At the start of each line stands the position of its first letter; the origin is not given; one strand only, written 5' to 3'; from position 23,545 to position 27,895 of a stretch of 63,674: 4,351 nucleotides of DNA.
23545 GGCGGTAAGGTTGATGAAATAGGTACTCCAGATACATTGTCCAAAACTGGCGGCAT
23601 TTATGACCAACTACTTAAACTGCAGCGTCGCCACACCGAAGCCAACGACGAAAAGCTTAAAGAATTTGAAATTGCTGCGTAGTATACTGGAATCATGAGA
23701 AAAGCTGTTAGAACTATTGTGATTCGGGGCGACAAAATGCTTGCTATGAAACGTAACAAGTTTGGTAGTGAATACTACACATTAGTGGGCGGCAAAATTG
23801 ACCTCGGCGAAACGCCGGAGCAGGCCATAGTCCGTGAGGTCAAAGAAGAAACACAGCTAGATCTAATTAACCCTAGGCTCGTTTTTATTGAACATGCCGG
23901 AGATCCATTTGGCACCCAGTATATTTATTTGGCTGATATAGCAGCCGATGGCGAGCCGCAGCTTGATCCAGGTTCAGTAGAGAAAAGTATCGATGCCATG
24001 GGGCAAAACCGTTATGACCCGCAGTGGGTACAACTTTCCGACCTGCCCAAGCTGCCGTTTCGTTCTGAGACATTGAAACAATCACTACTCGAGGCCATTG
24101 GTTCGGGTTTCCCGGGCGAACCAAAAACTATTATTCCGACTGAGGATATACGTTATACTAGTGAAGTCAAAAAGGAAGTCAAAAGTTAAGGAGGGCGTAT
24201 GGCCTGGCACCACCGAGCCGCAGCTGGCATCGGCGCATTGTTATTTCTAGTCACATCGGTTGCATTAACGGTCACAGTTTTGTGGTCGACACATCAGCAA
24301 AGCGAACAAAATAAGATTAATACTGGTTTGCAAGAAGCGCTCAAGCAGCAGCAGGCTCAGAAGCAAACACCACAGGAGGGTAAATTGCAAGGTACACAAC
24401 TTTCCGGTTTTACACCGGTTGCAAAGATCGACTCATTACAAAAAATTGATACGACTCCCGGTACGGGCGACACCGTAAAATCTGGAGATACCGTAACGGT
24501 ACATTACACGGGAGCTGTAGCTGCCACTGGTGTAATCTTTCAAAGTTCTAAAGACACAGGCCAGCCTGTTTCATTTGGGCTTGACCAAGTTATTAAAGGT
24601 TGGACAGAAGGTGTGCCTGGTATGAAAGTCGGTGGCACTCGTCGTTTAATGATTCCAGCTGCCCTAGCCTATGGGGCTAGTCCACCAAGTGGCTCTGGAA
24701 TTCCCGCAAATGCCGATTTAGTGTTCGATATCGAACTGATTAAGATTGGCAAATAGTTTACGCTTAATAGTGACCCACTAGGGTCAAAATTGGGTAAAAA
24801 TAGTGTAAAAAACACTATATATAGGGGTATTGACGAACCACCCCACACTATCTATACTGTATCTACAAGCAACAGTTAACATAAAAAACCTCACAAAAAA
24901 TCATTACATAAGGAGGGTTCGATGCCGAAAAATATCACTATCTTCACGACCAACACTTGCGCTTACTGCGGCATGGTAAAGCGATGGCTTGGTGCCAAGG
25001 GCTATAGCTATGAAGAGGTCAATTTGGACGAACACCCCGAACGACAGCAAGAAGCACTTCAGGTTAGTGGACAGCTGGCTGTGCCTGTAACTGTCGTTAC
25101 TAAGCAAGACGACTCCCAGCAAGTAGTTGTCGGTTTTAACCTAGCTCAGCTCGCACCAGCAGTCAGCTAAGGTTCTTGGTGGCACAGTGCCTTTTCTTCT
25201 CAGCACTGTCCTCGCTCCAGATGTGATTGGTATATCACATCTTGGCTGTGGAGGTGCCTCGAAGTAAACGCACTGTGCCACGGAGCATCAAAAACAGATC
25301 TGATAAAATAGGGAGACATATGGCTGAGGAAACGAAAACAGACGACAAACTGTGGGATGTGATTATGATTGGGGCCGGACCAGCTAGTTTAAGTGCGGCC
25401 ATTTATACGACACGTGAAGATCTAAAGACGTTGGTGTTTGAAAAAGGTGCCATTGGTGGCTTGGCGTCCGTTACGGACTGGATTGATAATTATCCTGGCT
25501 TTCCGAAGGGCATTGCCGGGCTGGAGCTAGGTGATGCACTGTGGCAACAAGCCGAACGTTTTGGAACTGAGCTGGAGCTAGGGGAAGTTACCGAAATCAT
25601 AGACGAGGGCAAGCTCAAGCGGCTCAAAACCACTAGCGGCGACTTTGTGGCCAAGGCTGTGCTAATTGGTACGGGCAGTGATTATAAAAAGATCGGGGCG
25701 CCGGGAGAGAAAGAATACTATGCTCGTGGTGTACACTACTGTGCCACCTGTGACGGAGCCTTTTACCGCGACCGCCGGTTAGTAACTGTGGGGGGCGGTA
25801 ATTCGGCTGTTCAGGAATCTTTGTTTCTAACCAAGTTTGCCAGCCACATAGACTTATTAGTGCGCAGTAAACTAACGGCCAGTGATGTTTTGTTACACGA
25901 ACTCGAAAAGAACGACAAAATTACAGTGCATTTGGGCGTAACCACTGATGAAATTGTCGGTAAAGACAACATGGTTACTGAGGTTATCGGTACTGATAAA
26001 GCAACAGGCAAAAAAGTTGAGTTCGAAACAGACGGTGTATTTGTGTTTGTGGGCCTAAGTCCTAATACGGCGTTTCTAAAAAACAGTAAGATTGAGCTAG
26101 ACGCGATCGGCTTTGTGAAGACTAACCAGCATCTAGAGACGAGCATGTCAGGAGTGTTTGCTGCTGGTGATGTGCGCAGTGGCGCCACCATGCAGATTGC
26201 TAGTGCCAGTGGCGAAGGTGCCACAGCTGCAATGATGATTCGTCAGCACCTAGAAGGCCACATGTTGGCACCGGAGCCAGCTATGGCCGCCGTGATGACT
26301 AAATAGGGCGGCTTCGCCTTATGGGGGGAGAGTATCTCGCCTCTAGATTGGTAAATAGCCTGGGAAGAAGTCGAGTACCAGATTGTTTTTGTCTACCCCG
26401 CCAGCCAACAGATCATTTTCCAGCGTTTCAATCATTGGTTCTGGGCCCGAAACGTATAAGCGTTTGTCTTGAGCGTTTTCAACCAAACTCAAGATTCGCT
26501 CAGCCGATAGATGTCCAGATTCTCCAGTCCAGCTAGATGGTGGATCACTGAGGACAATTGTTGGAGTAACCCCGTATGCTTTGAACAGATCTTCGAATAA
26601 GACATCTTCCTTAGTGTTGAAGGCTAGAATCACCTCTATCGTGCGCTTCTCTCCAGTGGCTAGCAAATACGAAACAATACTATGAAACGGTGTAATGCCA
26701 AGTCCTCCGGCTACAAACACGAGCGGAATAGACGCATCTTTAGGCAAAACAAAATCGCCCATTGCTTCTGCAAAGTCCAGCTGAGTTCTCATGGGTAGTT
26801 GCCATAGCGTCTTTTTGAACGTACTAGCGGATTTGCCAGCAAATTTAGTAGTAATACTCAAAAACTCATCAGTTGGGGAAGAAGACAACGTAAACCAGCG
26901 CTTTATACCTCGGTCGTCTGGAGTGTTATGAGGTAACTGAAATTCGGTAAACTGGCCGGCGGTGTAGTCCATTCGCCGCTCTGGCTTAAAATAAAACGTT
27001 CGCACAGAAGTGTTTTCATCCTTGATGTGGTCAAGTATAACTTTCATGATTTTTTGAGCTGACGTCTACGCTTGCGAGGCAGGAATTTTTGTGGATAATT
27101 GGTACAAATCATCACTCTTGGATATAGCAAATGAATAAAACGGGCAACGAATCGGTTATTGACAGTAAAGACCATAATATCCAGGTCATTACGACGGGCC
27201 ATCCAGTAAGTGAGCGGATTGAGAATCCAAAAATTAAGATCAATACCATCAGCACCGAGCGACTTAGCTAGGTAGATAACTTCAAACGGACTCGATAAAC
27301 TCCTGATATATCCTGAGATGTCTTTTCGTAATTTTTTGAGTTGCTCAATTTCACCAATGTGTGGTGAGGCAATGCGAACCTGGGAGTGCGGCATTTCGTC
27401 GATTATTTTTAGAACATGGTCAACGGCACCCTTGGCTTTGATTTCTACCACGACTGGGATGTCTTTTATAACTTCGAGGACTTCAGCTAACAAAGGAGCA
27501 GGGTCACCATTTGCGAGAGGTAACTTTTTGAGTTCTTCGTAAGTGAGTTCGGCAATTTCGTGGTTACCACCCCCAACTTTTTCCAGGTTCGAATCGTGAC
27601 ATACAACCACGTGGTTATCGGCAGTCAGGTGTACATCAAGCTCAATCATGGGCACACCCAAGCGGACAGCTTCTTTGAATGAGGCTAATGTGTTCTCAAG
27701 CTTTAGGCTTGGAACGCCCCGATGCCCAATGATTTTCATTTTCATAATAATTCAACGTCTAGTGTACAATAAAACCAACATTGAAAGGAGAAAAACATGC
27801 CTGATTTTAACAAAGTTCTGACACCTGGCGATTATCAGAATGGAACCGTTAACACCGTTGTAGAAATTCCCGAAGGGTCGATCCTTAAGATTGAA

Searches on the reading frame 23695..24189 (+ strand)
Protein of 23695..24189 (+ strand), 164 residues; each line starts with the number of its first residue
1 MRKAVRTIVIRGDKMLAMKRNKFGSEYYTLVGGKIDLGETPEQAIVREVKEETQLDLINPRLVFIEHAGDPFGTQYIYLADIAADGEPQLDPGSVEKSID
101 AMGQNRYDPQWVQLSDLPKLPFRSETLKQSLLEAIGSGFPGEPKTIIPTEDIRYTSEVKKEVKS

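Call 12: search_protein_families(library=pfam, proteins=[window:23695-24189:+], max_evalue=0.01)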
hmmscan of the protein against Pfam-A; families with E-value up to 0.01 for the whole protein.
window:23695-24189:+ (164 aa): 1 family
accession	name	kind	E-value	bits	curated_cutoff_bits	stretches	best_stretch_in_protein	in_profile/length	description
PF00293.34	NUDIX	-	3.4e-15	56.7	21.1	1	2-121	3-122/134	NUDIX domain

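Call 85: search_protein_families(library=padloc, proteins=[window:23695-24189:+], max_evalue=0.01)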
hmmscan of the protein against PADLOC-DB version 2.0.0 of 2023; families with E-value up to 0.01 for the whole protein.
window:23695-24189:+ (164 aa): 1 family
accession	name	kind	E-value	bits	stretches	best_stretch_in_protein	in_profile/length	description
PDLC04899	PDC-S07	-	2.2e-10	38.3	1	4-57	9-64/135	-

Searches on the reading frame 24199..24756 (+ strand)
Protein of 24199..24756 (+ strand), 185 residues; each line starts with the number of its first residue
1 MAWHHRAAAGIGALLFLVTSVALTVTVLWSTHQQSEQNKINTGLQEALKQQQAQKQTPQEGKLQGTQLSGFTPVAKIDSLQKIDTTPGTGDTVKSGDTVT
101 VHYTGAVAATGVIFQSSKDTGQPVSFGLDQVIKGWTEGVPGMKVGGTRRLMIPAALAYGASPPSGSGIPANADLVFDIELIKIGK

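Call 12: search_protein_families(library=pfam, proteins=[window:24199-24756:+], max_evalue=0.01)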
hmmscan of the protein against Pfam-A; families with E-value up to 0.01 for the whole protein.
window:24199-24756:+ (185 aa): 2 families
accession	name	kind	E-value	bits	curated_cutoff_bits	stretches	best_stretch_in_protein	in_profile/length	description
PF00254.34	FKBP_C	-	4.5e-29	101.1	21.1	1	92-181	3-94/94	FKBP-type peptidyl-prolyl cis-trans isomerase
PF22937.1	PDXDC1-like_cen2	-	0.0025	18.3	29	1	7-58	18-65/104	PDXDC1-like second central domain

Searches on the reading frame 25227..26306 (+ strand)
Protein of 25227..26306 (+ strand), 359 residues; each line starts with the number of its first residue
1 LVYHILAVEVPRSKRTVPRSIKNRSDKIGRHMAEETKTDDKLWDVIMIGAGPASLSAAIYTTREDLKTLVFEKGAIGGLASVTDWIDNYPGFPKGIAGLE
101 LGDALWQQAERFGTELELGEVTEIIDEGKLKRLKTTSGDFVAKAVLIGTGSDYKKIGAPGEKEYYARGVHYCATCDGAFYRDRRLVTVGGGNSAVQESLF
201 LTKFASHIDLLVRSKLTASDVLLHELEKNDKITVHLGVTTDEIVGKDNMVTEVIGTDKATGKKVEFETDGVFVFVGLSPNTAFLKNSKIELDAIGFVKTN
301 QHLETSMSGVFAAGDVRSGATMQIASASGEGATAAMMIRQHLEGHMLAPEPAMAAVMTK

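Call 12: search_protein_families(library=pfam, proteins=[window:25227-26306:+], max_evalue=0.01)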
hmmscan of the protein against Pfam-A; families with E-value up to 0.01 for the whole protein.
window:25227-26306:+ (359 aa): 11 families
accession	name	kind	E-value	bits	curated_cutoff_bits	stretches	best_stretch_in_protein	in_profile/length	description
PF07992.20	Pyr_redox_2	-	8.2e-45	153.9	26.1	1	44-331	2-291/291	Pyridine nucleotide-disulphide oxidoreductase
PF13738.12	Pyr_redox_3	-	2.9e-21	76.4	30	2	120-314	103-305/305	Pyridine nucleotide-disulphide oxidoreductase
PF00070.33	Pyr_redox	-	1.1e-08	35.9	22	1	184-255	1-79/82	Pyridine nucleotide-disulphide oxidoreductase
PF01266.30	DAO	-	6.3e-06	26.4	27.9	0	44-78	1-36/353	FAD dependent oxidoreductase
PF01946.23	Thi4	-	3.7e-05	23.5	26.2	1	43-78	18-55/235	Thi4 family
PF00890.30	FAD_binding_2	-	4.3e-05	23.3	20.4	1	44-76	1-33/414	FAD binding domain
PF03486.20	HI0933_like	-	8.7e-05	22.5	50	0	44-75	2-33/244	HI0933-like protein Rossmann domain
PF13450.12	NAD_binding_8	-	0.00034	21.3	21.9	1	48-80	2-35/68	NAD(P)-binding Rossmann-like domain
PF12831.13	FAD_oxidored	-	0.00054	19.8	27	1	44-81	1-39/416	FAD dependent oxidoreductase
PF13434.12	Lys_Orn_oxgnase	-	0.0011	18.7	21.3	0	42-73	2-34/339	L-lysine 6-monooxygenase/L-ornithine 5-monooxygenase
PF01134.28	GIDA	-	0.0022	17.5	22.1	0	44-71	1-28/391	Glucose inhibited division protein A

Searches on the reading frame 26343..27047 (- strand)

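Call 87: search_protein_families(library=pfam, proteins=[window:26343-27047:-], max_evalue=0.00001)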
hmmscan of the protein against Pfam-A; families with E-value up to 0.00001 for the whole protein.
window:26343-27047:- (234 aa): 1 family
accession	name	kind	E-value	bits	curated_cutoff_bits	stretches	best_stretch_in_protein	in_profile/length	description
PF00175.26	NAD_binding_1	-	2.8e-11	44.5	22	1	111-209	1-107/109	Oxidoreductase NAD-binding domain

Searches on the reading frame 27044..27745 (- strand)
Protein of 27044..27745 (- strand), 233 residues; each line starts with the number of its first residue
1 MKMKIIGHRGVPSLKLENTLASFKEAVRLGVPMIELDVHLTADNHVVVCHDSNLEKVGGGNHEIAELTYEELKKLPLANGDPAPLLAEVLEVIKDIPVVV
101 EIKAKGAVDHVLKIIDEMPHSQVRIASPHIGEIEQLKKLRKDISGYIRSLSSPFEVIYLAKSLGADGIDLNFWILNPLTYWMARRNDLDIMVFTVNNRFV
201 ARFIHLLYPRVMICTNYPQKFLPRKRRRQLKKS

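Call 87: search_protein_families(library=pfam, proteins=[window:27044-27745:-], max_evalue=0.00001)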
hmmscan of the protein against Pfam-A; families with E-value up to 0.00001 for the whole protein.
window:27044-27745:- (233 aa): 1 family
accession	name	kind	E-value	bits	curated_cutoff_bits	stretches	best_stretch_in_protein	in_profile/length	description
PF03009.23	GDPD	-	3.1e-26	93.4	23.6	1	8-107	1-109/244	Glycerophosphoryl diester phosphodiesterase family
